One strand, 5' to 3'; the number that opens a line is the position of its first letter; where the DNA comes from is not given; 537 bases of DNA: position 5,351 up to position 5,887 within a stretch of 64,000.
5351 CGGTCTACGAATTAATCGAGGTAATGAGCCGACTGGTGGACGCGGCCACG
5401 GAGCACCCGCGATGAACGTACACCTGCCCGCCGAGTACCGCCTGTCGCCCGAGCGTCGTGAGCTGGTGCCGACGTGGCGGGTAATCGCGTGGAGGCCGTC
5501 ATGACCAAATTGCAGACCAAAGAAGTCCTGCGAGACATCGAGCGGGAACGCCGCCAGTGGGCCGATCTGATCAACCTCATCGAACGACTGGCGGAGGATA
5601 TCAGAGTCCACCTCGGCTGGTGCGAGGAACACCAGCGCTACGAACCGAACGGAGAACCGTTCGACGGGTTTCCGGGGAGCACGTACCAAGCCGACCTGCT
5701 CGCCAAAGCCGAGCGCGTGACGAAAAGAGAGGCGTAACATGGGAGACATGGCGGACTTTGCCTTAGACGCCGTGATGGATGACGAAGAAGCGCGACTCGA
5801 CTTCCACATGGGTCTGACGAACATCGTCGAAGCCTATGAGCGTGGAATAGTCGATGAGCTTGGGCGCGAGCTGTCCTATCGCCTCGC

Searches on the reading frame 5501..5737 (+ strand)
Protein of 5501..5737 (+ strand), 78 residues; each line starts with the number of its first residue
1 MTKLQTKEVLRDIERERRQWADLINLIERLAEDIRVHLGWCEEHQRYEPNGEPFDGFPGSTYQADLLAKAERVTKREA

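Call 34: find_encoding_contigs(protein=window:5501-5737:+, flank=10000, max_places=2)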
Protein window:5501-5737:+ (78 aa): 3 contigs read that carry it; 2 places shown.
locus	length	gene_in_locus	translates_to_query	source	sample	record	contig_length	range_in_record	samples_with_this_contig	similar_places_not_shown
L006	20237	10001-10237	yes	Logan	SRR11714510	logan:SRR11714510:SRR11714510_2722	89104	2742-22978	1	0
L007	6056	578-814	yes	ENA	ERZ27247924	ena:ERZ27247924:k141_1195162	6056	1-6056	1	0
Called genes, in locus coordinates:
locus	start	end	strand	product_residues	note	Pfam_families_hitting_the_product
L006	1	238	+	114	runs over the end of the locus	-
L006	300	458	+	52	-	-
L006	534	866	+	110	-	-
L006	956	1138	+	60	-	-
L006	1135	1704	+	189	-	-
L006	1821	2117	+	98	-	-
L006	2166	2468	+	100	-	-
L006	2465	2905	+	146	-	-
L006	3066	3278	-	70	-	-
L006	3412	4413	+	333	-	PF06067:DUF932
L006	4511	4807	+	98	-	-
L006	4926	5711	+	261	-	-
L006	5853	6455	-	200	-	-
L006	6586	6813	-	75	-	-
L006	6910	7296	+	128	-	-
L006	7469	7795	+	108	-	-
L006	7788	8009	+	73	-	-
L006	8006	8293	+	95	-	-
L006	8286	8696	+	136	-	-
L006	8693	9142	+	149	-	-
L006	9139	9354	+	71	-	-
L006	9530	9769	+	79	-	-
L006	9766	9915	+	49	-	-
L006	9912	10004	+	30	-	-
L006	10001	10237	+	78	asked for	-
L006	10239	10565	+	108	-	-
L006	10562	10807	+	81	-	-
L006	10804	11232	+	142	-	PF10686:YAcAr (weak)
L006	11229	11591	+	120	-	-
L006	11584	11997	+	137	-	-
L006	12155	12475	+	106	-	-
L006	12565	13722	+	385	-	PF19347:DUF5925 (weak), PF13191:AAA_16 (weak), PF00004:AAA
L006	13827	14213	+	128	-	-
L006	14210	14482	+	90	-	-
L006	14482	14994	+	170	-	PF24746:DUF7694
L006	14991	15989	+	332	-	-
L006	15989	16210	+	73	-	-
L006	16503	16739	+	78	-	-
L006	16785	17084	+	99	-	-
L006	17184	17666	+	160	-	-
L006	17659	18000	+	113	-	-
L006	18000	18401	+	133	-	-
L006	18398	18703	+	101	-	-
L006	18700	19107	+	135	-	-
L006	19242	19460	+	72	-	-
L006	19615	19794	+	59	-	-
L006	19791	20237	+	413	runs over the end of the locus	PF01139:RtcB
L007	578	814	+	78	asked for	-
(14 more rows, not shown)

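Call 85: search_protein_families(library=phrogs, proteins=[L006:1135-1704:+, L006:3412-4413:+, L006:4926-5711:+, L006:2465-2905:+], max_evalue=0.001)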
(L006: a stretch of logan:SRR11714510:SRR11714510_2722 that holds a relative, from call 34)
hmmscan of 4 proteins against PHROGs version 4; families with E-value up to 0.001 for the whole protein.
L006:1135-1704:+ (189 aa): 0 families

L006:3412-4413:+ (333 aa): 2 families
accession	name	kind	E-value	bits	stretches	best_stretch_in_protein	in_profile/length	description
phrog_1221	-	unknown function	1.4e-68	232.6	1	1-330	16-343/355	-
phrog_21518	-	unknown function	1e-05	26.2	1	77-290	43-259/285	-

L006:4926-5711:+ (261 aa): 0 families

L006:2465-2905:+ (146 aa): 0 families
